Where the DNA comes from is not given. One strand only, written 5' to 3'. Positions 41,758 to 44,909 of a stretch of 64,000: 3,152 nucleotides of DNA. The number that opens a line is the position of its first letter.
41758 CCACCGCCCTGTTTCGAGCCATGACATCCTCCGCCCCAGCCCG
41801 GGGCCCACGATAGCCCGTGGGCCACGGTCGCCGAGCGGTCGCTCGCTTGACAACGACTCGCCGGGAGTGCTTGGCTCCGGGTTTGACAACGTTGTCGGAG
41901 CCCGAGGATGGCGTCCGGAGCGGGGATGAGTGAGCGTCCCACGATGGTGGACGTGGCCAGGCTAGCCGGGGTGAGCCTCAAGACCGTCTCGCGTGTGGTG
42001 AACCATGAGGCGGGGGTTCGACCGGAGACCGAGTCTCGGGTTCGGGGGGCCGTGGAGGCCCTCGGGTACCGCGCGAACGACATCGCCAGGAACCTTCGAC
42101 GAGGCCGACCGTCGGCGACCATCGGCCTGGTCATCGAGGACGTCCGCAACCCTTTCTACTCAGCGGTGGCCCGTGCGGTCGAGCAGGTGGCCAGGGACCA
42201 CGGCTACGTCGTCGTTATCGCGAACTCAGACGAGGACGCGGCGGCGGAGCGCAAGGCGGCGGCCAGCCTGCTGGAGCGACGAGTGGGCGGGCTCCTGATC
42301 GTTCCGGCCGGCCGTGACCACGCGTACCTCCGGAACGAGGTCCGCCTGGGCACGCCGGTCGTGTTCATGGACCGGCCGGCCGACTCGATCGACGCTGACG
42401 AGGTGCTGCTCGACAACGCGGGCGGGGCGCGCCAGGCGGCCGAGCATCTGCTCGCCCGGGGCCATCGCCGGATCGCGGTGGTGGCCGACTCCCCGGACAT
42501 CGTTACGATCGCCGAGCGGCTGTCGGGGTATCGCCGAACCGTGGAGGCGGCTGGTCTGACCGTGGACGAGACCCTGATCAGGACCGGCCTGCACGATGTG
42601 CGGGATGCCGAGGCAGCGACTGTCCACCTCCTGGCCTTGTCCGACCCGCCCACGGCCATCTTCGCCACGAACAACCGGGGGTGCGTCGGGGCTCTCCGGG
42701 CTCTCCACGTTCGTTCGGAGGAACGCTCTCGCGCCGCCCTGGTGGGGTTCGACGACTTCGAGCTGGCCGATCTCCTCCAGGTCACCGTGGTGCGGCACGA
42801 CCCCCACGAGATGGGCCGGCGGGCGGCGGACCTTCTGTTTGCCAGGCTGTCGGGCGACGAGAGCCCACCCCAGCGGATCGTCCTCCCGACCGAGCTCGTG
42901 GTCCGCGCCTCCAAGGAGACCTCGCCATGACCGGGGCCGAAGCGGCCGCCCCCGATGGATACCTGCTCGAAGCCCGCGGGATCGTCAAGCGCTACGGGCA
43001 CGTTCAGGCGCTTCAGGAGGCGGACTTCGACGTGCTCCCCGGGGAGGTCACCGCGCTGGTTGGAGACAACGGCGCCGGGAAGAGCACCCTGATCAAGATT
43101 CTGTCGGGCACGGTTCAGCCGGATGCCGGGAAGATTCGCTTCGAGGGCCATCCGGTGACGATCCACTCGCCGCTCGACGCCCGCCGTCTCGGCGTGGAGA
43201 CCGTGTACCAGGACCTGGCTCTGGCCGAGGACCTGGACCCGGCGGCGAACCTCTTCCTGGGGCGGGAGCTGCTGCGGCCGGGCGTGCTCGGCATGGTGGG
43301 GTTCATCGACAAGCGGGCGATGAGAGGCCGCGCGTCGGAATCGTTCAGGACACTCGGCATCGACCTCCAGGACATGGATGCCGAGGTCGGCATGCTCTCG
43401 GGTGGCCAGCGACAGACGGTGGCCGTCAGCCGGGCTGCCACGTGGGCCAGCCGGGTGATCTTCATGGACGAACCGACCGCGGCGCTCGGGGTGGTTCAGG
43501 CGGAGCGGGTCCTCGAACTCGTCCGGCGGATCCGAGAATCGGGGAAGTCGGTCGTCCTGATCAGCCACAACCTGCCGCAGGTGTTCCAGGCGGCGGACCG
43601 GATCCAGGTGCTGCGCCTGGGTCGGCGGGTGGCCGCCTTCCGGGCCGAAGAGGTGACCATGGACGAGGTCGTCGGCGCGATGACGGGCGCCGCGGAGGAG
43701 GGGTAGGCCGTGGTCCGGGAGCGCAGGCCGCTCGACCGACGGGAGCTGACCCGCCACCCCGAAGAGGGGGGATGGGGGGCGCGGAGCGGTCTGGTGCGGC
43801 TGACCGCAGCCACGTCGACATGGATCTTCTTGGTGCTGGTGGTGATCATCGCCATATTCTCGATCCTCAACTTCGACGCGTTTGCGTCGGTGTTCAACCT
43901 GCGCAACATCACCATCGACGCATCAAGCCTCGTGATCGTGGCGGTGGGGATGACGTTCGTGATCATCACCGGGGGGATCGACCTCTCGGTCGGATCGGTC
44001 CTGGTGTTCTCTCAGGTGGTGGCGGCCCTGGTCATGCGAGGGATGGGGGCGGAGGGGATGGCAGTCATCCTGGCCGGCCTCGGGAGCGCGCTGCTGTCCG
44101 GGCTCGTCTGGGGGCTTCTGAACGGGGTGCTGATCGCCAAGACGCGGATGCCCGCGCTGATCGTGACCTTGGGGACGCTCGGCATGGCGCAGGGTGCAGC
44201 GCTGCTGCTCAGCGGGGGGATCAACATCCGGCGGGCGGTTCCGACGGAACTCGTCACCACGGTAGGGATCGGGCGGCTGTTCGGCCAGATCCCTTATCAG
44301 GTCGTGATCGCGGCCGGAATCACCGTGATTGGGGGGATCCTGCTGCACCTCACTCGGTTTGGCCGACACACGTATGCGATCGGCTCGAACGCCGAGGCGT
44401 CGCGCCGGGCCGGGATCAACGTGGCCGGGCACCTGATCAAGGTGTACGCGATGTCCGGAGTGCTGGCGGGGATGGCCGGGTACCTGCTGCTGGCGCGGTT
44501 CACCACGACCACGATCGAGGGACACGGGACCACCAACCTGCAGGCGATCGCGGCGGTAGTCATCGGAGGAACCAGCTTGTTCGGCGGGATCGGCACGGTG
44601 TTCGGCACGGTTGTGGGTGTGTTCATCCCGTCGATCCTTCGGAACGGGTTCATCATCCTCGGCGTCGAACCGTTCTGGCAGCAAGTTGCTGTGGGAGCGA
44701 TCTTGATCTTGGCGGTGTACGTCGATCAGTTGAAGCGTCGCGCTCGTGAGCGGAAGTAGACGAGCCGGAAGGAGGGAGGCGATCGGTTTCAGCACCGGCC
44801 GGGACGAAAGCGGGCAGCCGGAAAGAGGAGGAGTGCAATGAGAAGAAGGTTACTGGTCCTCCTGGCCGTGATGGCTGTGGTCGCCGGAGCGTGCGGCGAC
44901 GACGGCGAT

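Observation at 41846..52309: LacI-regulated carbohydrate locus with an unusual enzyme set, a candidate uncharacterised sugar/polyol pathway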

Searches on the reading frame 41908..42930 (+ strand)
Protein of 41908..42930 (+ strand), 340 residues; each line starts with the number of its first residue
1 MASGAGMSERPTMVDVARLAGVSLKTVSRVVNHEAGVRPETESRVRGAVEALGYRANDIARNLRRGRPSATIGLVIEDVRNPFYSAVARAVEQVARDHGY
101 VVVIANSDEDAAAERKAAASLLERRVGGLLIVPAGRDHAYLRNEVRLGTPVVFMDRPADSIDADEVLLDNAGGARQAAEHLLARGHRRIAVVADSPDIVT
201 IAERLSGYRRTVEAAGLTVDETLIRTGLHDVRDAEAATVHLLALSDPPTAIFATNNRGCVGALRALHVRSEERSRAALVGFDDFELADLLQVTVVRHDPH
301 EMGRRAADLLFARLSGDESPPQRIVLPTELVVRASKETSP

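Call 3: search_protein_families(library=pfam, proteins=[window:41908-42930:+])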
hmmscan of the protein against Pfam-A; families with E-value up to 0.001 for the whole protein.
window:41908-42930:+ (340 aa): 4 families
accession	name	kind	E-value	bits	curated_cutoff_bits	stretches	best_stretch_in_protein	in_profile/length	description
PF00532.27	Peripla_BP_1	-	2.4e-30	106.4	22.2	1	70-329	2-276/281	Periplasmic binding proteins and sugar binding domain of LacI family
PF13377.12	Peripla_BP_3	-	2.3e-28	99.8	26.5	1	178-335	1-166/167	Periplasmic binding protein-like domain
PF13407.12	Peripla_BP_4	-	8.2e-17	62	35.1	1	72-317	1-257/258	Periplasmic binding protein domain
PF00356.27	LacI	-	6.6e-16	58.3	27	1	12-57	1-46/46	Bacterial regulatory proteins, lacI family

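Call 4: search_protein_families(library=ncbifam, proteins=[window:41908-42930:+])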
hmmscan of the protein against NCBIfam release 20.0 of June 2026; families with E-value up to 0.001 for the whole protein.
window:41908-42930:+ (340 aa): 18 families
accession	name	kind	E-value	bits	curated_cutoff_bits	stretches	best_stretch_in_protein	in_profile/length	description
NF047341.1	lactose_RbsR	equivalog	9e-56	189.6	382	1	12-337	4-329/331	ribose utilization transcriptional repressor RbsR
NF007743.0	PRK10423.1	equivalog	1.1e-54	185.7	531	1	12-335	3-329/330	ribose operon transcriptional repressor RbsR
NF007706.0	PRK10401.1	equivalog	5.7e-49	167.2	555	1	12-335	3-328/346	HTH-type transcriptional regulator GalS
NF008269.0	PRK11041.1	equivalog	8.2e-49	166.4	436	1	11-338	10-339/342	DNA-binding transcriptional regulator CytR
NF007075.0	PRK09526.1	subfamily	2e-47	161.9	340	1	11-336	6-331/358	LacI family DNA-binding transcriptional regulator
NF007449.0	PRK10014.1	subfamily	1.4e-46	159.1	310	1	9-333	5-341/342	Mal regulon transcriptional regulator MalI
TIGR02417.1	fruct_sucro_rep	subfamily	3.9e-46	157.8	389.55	1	12-333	1-326/327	D-fructose-responsive transcription factor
NF008002.0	PRK10727.1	equivalog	6e-45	153.8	557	1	12-335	3-328/341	HTH-type transcriptional regulator GalR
TIGR01481.1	ccpA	equivalog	1.1e-43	150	442.35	1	12-335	4-328/330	catabolite control protein A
NF008452.0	PRK11303.1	equivalog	1.2e-43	149.6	385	1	13-296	3-288/332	catabolite repressor/activator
NF007979.0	PRK10703.1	equivalog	1e-41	143.2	501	1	12-337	3-332/341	HTH-type transcriptional repressor PurR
NF052440.1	TransRegGNTRPSEAE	equivalog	1.5e-40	139.3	400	1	8-335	3-332/333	HTH-type transcriptional regulator GntR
NF051853.1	TransRegUriRCory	equivalog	8.9e-40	136.8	550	1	11-337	1-325/327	transcriptional regulator UriR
NF047913.1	TransRegIdnR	equivalog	1.1e-25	90.6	500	1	9-323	4-318/331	DNA-binding transcriptional regulator IdnR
NF011563.0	PRK14987.1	equivalog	3.9e-21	75.6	433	1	9-325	4-320/331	gluconate operon transcriptional repressor GntR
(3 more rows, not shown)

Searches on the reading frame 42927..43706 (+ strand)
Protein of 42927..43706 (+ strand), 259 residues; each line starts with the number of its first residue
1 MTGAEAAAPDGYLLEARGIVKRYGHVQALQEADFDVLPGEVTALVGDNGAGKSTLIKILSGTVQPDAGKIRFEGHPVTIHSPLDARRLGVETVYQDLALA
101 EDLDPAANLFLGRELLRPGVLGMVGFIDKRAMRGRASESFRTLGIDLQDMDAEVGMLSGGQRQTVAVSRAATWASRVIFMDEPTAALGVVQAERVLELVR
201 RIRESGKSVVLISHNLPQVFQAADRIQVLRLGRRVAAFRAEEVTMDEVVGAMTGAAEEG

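Call 3: search_protein_families(library=pfam, proteins=[window:42927-43706:+])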
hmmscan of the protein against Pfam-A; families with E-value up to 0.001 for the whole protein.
window:42927-43706:+ (259 aa): 5 families
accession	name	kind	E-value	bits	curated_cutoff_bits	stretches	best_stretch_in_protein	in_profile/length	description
PF00005.33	ABC_tran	-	6.6e-28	98.5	25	1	29-185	1-137/137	ABC transporter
PF13304.12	AAA_21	-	9e-09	36.2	27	1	41-88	1-54/304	AAA domain, putative AbiEii toxin, Type IV TA system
PF02463.25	SMC_N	-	3.4e-06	27.1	40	1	40-226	25-209/220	RecF/RecN/SMC N terminal domain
PF13555.12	AAA_29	-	0.00011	22.4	27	1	33-57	16-40/61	P-loop containing region of AAA domain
PF03193.22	RsgA_GTPase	-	0.00036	20.8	30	1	36-71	103-138/174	RsgA GTPase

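Call 4: search_protein_families(library=ncbifam, proteins=[window:42927-43706:+])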
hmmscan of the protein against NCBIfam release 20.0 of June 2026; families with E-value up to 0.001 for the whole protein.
window:42927-43706:+ (259 aa): 189 families (the best 25 are shown)
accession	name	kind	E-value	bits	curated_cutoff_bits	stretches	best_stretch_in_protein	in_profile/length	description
NF041861.1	YtfR_transport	equivalog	2.4e-60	204.4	850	1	13-255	1-236/492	galactofuranose ABC transporter, ATP-binding protein YtfR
NF008442.0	PRK11288.1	equivalog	4.4e-55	186.9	689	1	13-254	7-242/504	L-arabinose ABC transporter ATP-binding protein AraG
NF008030.0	PRK10762.1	equivalog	6.4e-52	176.9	745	1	13-255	4-240/501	ribose ABC transporter ATP-binding protein RbsA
NF010069.0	PRK13549.1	equivalog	5e-51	173.7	699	1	12-254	4-241/513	xylose ABC transporter ATP-binding protein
NF007253.0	PRK09700.1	equivalog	5.3e-51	173.8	772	1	14-254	6-243/510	D-allose ABC transporter ATP-binding protein AlsA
NF047930.1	ABC_ATP_B6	equivalog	1.4e-49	169.1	670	1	15-245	4-225/510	putative B6 ABC transporter ATP-binding protein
NF008215.0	PRK10982.1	equivalog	1.9e-47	162.1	828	1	6-255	6-248/506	galactose/methyl galactoside ABC transporter ATP-binding protein MglA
TIGR02633.1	xylG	equivalog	2.1e-46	158.4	723.65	1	13-254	1-239/500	D-xylose ABC transporter ATP-binding protein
NF040905.2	GguA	equivalog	9.7e-46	156.2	810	1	13-254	1-239/500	multiple monosaccharide ABC transporter ATP-binding protein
NF011967.0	PRK15439.1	equivalog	2.9e-44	151.4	586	1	12-257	10-241/510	autoinducer 2 ABC transporter ATP-binding protein LsrA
TIGR01188.1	drrA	subfamily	7.5e-36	123.9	312.45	1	21-242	1-210/302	daunorubicin resistance ABC transporter, ATP-binding protein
TIGR02315.1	ABC_phnC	equivalog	2.6e-33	115.4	266.1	1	14-245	2-235/243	phosphonate ABC transporter ATP-binding protein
NF010068.0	PRK13548.1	equivalog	1.3e-32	112.9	261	1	13-249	5-236/261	heme ABC transporter ATP-binding protein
TIGR03411.1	urea_trans_UrtD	equivalog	7.3e-32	110.9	304.1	1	13-249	2-235/242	urea ABC transporter ATP-binding protein UrtD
TIGR03864.1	PQQ_ABC_ATP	hypoth_equivalog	6.5e-31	107.6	302.25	1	14-246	2-222/236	ABC transporter, ATP-binding subunit, PQQ-dependent alcohol dehydrogenase system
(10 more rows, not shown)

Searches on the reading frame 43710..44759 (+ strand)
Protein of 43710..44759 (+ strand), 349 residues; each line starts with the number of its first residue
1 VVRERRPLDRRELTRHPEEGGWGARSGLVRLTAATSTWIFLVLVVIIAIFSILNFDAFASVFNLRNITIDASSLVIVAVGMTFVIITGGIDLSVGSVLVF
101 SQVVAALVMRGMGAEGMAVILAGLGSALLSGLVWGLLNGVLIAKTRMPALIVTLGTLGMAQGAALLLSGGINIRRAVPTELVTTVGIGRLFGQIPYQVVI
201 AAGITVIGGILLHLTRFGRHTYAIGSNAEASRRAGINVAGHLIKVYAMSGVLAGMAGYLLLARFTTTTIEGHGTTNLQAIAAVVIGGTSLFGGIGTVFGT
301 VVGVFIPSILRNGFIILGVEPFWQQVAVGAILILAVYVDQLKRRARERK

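Call 3: search_protein_families(library=pfam, proteins=[window:43710-44759:+])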
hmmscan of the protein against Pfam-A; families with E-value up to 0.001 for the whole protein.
window:43710-44759:+ (349 aa): 1 family
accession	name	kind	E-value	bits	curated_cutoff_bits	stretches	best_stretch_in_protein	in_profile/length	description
PF02653.21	BPD_transp_2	-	1.6e-36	126.3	26.8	1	64-336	2-269/269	Branched-chain amino acid transport system / permease component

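Call 4: search_protein_families(library=ncbifam, proteins=[window:43710-44759:+])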
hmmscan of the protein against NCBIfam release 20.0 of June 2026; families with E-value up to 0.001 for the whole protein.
window:43710-44759:+ (349 aa): 9 families
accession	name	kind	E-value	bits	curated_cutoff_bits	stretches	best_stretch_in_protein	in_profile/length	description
NF008441.0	PRK11285.1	equivalog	1.4e-56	192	378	1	34-347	26-331/333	L-arabinose ABC transporter permease AraH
NF007067.0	PRK09512.1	equivalog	5e-52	177.1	398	1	40-342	23-320/321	ribose ABC transporter permease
NF008630.0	PRK11618.1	equivalog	1e-50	172.8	363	1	38-343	10-313/331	galactofuranose ABC transporter, permease protein YjfF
NF040906.3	GguB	equivalog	2.5e-49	168.5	450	2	193-344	223-374/375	multiple monosaccharide ABC transporter permease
NF007014.0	PRK09478.1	equivalog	7.9e-49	166.8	386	1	35-343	14-332/336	galactose/methyl galactoside ABC transporter permease MglC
NF007252.0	PRK09699.1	equivalog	4.5e-48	164.2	396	1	39-341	28-323/326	D-allose ABC transporter permease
NF011961.0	PRK15432.1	equivalog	7.9e-36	124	388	1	39-340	13-305/344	autoinducer 2 ABC transporter permease LsrC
NF011612.1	PRK15038.1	equivalog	3.3e-31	108.6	500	1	40-337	9-303/322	autoinducer 2 ABC transporter permease LsrD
NF041862.1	YtfT_transport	equivalog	3.4e-29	102.1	535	1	48-342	41-326/339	galactofuranose ABC transporter, ATP-binding protein YtfT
